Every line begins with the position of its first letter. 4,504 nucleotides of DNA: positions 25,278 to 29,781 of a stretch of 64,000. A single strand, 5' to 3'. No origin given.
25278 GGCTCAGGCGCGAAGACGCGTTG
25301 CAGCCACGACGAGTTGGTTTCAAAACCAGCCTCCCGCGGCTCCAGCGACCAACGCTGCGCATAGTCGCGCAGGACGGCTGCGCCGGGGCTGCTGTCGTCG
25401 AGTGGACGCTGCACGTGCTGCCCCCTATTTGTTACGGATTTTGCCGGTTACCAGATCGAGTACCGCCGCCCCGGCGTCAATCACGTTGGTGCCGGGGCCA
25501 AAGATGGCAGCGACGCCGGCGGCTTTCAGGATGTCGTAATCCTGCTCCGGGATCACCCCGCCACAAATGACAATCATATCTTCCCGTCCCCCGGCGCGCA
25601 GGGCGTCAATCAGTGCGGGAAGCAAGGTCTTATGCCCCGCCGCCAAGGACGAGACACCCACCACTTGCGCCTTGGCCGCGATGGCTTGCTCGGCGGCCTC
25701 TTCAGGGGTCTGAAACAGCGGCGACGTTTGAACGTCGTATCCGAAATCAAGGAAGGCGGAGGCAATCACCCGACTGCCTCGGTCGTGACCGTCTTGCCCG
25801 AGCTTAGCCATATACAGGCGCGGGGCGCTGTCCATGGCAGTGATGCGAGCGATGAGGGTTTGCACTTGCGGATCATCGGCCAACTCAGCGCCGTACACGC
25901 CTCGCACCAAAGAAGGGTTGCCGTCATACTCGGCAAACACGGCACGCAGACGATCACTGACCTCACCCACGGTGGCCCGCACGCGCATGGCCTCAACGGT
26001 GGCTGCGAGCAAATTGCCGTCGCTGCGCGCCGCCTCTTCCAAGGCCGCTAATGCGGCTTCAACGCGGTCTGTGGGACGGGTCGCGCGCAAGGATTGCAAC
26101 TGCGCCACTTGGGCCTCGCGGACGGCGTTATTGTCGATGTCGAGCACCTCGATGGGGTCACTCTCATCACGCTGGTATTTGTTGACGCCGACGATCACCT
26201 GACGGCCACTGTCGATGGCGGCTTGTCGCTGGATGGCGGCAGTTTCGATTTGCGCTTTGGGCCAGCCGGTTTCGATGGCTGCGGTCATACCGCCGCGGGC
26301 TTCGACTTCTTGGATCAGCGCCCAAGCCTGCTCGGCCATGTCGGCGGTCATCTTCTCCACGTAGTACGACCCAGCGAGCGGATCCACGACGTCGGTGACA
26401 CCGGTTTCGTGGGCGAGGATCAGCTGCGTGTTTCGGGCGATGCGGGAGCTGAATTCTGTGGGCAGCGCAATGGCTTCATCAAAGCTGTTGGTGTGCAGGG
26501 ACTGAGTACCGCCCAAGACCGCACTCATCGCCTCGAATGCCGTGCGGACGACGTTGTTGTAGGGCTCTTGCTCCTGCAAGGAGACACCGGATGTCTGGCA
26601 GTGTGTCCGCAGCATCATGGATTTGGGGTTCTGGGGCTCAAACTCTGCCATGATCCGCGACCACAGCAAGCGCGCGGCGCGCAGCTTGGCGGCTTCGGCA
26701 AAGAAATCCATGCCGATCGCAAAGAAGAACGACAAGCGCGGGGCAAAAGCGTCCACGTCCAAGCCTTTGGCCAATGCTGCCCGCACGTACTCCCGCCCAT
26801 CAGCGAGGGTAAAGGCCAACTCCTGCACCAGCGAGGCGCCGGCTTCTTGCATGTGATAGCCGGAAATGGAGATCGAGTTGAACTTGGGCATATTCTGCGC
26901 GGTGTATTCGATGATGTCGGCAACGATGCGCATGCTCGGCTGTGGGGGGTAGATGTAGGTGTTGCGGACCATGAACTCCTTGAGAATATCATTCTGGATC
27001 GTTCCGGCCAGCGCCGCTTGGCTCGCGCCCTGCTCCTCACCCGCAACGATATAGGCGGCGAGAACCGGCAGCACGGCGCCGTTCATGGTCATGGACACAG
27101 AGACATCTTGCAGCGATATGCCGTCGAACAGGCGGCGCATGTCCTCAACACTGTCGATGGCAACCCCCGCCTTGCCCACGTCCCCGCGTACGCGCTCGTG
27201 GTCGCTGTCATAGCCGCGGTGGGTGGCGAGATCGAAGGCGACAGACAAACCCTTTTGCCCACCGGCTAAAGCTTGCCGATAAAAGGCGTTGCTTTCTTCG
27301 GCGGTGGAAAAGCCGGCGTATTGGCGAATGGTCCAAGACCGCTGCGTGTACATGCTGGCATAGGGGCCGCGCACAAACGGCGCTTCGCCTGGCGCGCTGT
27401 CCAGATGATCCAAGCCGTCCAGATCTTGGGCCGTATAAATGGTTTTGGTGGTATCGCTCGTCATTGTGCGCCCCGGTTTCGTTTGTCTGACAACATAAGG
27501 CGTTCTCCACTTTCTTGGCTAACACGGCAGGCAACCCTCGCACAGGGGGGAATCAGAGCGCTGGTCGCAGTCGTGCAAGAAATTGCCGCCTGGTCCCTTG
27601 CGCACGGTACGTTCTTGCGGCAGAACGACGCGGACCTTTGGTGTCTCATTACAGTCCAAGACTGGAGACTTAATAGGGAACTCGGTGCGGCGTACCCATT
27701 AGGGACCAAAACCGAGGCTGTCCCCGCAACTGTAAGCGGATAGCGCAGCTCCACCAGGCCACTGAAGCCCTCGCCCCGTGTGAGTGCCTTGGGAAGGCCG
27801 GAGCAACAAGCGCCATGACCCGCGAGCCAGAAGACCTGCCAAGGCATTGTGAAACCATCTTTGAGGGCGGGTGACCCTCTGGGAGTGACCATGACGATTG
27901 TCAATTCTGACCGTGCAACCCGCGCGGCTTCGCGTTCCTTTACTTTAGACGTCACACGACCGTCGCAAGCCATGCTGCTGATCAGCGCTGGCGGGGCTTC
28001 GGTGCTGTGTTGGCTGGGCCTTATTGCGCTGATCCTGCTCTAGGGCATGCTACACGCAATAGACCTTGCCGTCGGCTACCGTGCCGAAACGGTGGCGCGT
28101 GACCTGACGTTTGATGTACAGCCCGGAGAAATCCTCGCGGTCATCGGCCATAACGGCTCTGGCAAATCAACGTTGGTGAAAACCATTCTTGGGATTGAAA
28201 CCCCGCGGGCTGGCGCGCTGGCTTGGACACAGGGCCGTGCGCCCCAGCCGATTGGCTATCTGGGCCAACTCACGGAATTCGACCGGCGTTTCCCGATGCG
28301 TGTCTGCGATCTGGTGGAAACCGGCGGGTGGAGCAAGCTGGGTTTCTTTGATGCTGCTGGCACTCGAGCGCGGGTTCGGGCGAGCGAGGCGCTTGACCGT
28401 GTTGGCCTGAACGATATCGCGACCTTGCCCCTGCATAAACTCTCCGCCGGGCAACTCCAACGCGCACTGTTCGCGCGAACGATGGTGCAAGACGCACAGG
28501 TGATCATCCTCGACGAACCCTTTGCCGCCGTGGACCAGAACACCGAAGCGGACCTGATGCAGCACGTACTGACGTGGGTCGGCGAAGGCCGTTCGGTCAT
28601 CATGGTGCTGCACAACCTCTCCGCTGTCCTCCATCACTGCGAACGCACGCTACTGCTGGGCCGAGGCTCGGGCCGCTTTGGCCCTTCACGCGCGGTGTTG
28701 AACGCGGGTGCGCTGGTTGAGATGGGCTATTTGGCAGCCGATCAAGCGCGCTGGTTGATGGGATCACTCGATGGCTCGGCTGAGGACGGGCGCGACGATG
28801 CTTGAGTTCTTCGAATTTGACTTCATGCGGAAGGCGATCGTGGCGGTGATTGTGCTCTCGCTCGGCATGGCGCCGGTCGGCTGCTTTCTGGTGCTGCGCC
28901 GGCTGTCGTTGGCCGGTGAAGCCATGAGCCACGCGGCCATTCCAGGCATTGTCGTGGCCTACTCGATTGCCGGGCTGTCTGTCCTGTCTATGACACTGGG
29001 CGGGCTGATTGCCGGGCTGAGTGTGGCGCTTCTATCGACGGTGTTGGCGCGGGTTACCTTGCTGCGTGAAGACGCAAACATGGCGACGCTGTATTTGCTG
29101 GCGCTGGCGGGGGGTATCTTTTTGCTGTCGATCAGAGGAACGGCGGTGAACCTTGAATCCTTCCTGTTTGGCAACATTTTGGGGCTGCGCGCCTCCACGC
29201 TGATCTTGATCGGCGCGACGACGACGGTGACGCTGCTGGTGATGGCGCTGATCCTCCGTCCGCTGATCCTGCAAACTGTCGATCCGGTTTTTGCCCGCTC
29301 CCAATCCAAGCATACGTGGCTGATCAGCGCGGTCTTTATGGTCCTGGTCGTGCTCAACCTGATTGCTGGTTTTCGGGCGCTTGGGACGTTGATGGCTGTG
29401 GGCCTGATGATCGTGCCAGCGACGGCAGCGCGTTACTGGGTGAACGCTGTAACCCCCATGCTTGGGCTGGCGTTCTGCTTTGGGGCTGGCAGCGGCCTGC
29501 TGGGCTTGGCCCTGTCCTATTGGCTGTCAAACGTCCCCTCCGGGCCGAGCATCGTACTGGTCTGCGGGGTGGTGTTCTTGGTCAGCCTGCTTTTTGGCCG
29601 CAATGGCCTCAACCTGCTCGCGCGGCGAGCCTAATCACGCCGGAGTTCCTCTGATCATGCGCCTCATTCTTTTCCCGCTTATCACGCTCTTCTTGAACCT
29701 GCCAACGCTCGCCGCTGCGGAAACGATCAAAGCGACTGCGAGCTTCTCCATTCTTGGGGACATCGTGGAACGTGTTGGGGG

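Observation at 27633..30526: Cobalamin riboswitch controlling a Znu/Mnt-type (cluster A-I) metal ABC importer, divergent from B12-dependent methylmalonyl-CoA mutase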

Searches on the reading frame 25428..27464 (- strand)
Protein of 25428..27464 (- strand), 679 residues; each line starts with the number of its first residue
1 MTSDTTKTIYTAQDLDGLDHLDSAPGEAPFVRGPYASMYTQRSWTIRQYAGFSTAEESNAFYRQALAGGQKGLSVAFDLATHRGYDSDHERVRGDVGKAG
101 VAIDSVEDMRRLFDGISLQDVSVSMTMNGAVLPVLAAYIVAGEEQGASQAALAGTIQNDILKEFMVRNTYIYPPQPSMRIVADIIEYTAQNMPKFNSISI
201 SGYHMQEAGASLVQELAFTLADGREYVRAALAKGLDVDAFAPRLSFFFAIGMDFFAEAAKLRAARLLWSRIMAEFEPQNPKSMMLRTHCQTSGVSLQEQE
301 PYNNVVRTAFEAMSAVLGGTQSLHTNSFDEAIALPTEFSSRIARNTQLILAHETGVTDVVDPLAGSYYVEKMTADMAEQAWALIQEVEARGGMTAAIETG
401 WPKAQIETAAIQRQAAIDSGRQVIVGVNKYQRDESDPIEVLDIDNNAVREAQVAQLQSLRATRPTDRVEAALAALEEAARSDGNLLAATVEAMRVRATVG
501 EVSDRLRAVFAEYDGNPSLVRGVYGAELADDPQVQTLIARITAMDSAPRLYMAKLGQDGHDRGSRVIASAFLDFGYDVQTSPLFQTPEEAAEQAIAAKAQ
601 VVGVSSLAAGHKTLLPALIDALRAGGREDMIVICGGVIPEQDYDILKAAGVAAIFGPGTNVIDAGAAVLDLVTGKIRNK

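Call 7: search_protein_families(library=pfam, proteins=[window:25428-27464:-], max_evalue=0.01)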
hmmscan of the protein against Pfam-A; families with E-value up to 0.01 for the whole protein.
window:25428-27464:- (679 aa): 2 families
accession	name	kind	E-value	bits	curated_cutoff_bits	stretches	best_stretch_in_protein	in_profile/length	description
PF01642.28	MM_CoA_mutase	-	3.1e-233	775.4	22.1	1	6-510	8-511/512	Methylmalonyl-CoA mutase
PF02310.24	B12-binding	-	2.9e-19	69.5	32.1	1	549-663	2-118/121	B12 binding domain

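Call 8: search_protein_families(library=ncbifam, proteins=[window:25428-27464:-], max_evalue=0.01)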
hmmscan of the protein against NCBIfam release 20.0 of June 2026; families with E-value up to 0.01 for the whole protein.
window:25428-27464:- (679 aa): 7 families
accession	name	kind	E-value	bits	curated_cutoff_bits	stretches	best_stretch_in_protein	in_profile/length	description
NF006944.0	PRK09426.1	equivalog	0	1152.7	876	1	7-676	44-718/721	methylmalonyl-CoA mutase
TIGR00641.1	acid_CoA_mut_N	subfamily_domain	5.7e-256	849.8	303.8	1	7-515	10-524/528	methylmalonyl-CoA mutase N-terminal domain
NF045497.1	IsobCoAmut_IcmF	equivalog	1.3e-99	334.5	1500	2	22-513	553-1072/1076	fused isobutyryl-CoA mutase/GTPase IcmF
TIGR00642.1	mmCoA_mut_beta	equivalog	1.9e-78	264.2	617.25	2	8-432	54-452/620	methylmalonyl-CoA mutase small subunit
TIGR00640.1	acid_CoA_mut_C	subfamily_domain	2.6e-50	169.8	57.45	1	548-672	3-127/132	methylmalonyl-CoA mutase C-terminal domain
TIGR01501.1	MthylAspMutase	equivalog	0.00016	21.4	135.8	1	552-644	6-100/134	methylaspartate mutase subunit S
NF002612.0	PRK02261.1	equivalog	0.00024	20.6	110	1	553-645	9-103/148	methylaspartate mutase subunit S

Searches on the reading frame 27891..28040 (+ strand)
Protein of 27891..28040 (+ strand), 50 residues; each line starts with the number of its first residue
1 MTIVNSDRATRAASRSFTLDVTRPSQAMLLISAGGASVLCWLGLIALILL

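Call 7: search_protein_families(library=pfam, proteins=[window:27891-28040:+], max_evalue=0.01)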
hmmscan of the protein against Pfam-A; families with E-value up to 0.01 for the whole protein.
window:27891-28040:+ (50 aa): 0 families

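Call 8: search_protein_families(library=ncbifam, proteins=[window:27891-28040:+], max_evalue=0.01)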
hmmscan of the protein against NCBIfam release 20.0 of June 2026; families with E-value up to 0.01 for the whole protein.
window:27891-28040:+ (50 aa): 0 families

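Call 74: search_protein_families(library=ncbifam, proteins=[window:27891-28040:+], max_evalue=1)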
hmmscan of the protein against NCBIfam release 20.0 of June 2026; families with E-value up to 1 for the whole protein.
seq(50 aa): 0 families

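Call 75: search_protein_families(library=pfam, proteins=[window:27891-28040:+], max_evalue=1)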
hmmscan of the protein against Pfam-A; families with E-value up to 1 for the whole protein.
seq(50 aa): 0 families

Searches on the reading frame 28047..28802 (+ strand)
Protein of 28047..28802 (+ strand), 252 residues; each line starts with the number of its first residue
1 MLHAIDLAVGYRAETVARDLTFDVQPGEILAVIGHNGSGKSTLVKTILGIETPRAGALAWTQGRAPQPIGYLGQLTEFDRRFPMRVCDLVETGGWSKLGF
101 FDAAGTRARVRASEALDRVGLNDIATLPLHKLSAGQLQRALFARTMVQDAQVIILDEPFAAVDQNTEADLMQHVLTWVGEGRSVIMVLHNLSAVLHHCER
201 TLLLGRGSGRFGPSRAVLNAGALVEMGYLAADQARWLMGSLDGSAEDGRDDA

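Call 7: search_protein_families(library=pfam, proteins=[window:28047-28802:+], max_evalue=0.01)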
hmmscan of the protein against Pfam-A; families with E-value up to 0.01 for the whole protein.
window:28047-28802:+ (252 aa): 6 families
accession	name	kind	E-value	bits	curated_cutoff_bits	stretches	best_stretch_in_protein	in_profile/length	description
PF00005.33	ABC_tran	-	1.4e-26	94.2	25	1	18-160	2-137/137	ABC transporter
PF13304.12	AAA_21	-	0.00016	22.3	27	0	29-50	1-22/304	AAA domain, putative AbiEii toxin, Type IV TA system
PF02463.25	SMC_N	-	0.00024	21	40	1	28-49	25-49/220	RecF/RecN/SMC N terminal domain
PF13555.12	AAA_29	-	0.00025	21.2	27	1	21-47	16-42/61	P-loop containing region of AAA domain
PF13191.12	AAA_16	-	0.0006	20.8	32.6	1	25-73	23-68/167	AAA ATPase domain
PF13401.12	AAA_22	-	0.0066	17.2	27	0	28-81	6-33/130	AAA domain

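Call 8: search_protein_families(library=ncbifam, proteins=[window:28047-28802:+], max_evalue=0.01)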
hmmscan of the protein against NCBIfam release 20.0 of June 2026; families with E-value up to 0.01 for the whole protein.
window:28047-28802:+ (252 aa): 190 families (the best 25 are shown)
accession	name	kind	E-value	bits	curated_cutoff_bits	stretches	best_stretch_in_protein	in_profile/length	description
NF040873.1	AztA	equivalog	1.1e-54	184.9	220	1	10-202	1-190/191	zinc ABC transporter ATP-binding protein AztA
NF053840.1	MnTportMntADein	equivalog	4.2e-42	144.4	400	1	1-206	1-208/240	manganese ABC transporter ATP-binding protein MntA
NF011630.0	PRK15056.1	equivalog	1.6e-36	125.9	393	1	6-220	11-231/274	manganese/iron ABC transporter ATP-binding protein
TIGR03771.1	anch_rpt_ABC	equivalog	2.9e-36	125.2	268.8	1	23-205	2-187/223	anchored repeat-type ABC transporter ATP-binding subunit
NF008409.0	PRK11231.1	equivalog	5.6e-32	111.1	375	1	2-208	3-215/255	Fe(3+) dicitrate ABC transporter ATP-binding protein FecE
TIGR01189.1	ccmA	equivalog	7e-32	110.7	131.6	1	4-190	3-186/198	heme ABC exporter ATP-binding protein CcmA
NF010061.0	PRK13538.1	equivalog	1.9e-30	105.9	195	2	100-204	101-206/211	cytochrome c biogenesis heme-transporting ATPase CcmA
NF010068.0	PRK13548.1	equivalog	2.1e-30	105.7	261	1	1-223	5-236/261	heme ABC transporter ATP-binding protein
TIGR02315.1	ABC_phnC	equivalog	9e-29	100.6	266.1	2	107-208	121-223/243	phosphonate ABC transporter ATP-binding protein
NF007082.0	PRK09536.1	equivalog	9.1e-28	97.4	537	1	2-223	4-232/402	corrinoid ABC transporter ATPase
TIGR04521.1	ECF_ATPase_2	equivalog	1.9e-26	92.8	330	2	103-234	115-249/279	energy-coupling factor transporter ATPase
NF007090.0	PRK09544.1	equivalog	2e-25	89.7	306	1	6-205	9-195/251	zinc ABC transporter ATP-binding protein ZnuC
TIGR02868.1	CydC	equivalog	1.2e-24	86.9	329.05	2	121-191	461-530/530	thiol reductant ABC exporter subunit CydC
TIGR04520.1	ECF_ATPase_1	equivalog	1.3e-24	87.1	315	2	110-208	115-213/269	energy-coupling factor transporter ATPase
TIGR03608.1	L_ocin_972_ABC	subfamily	2.2e-24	86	254.85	2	109-202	112-204/206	putative bacteriocin export ABC transporter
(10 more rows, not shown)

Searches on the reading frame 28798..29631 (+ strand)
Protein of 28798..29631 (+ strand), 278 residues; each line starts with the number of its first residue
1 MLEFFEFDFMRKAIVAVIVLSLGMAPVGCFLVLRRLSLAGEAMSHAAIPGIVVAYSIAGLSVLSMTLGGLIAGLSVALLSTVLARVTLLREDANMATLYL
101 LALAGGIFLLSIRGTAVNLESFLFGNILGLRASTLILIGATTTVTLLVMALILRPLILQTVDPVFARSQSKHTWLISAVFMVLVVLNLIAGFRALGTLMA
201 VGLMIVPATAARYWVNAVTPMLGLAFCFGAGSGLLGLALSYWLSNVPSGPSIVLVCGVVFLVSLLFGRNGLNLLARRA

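Call 7: search_protein_families(library=pfam, proteins=[window:28798-29631:+], max_evalue=0.01)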
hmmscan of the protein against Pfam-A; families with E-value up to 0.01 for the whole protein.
window:28798-29631:+ (278 aa): 1 family
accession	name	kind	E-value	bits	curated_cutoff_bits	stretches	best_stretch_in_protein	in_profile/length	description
PF00950.22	ABC-3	-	7.5e-51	173.6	20.1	1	7-266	2-257/258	ABC 3 transport family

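Call 8: search_protein_families(library=ncbifam, proteins=[window:28798-29631:+], max_evalue=0.01)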
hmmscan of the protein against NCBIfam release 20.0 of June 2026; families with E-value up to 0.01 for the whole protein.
window:28798-29631:+ (278 aa): 4 families
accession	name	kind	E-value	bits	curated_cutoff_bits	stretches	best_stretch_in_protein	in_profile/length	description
NF040871.1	AztB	equivalog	3.9e-60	203.7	280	1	2-255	4-253/254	zinc ABC transporter permease AztB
TIGR03770.1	anch_rpt_perm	equivalog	7.3e-37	127.6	296.8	1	7-266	14-269/270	anchored repeat-type ABC transporter permease subunit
NF040927.1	ABC_perm_SloB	subfamily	3.4e-36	125.4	460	1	4-266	6-263/271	metal ABC transporter permease subunit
NF007089.0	PRK09543.1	equivalog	1e-16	61.3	284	1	14-265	9-256/261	zinc ABC transporter permease subunit ZnuB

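Call 92: search_solved_structures(query=window:28798-29631:+, show_alignments=2, max_evalue=0.00001)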
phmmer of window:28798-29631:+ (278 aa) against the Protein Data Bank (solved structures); distinct sequences matched with E-value up to 0.00001: 3.
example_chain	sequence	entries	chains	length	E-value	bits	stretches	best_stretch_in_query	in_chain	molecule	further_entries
7kyo_C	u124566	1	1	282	2.7e-30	109.5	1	6-266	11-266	Manganese ABC transporter, permease protein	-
7kyp_B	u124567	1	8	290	3e-30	109.3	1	6-266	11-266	Manganese ABC transporter, permease protein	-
9oko_B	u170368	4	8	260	2.6e-13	53.8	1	15-265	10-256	High-affinity zinc uptake system membrane protein ZnuB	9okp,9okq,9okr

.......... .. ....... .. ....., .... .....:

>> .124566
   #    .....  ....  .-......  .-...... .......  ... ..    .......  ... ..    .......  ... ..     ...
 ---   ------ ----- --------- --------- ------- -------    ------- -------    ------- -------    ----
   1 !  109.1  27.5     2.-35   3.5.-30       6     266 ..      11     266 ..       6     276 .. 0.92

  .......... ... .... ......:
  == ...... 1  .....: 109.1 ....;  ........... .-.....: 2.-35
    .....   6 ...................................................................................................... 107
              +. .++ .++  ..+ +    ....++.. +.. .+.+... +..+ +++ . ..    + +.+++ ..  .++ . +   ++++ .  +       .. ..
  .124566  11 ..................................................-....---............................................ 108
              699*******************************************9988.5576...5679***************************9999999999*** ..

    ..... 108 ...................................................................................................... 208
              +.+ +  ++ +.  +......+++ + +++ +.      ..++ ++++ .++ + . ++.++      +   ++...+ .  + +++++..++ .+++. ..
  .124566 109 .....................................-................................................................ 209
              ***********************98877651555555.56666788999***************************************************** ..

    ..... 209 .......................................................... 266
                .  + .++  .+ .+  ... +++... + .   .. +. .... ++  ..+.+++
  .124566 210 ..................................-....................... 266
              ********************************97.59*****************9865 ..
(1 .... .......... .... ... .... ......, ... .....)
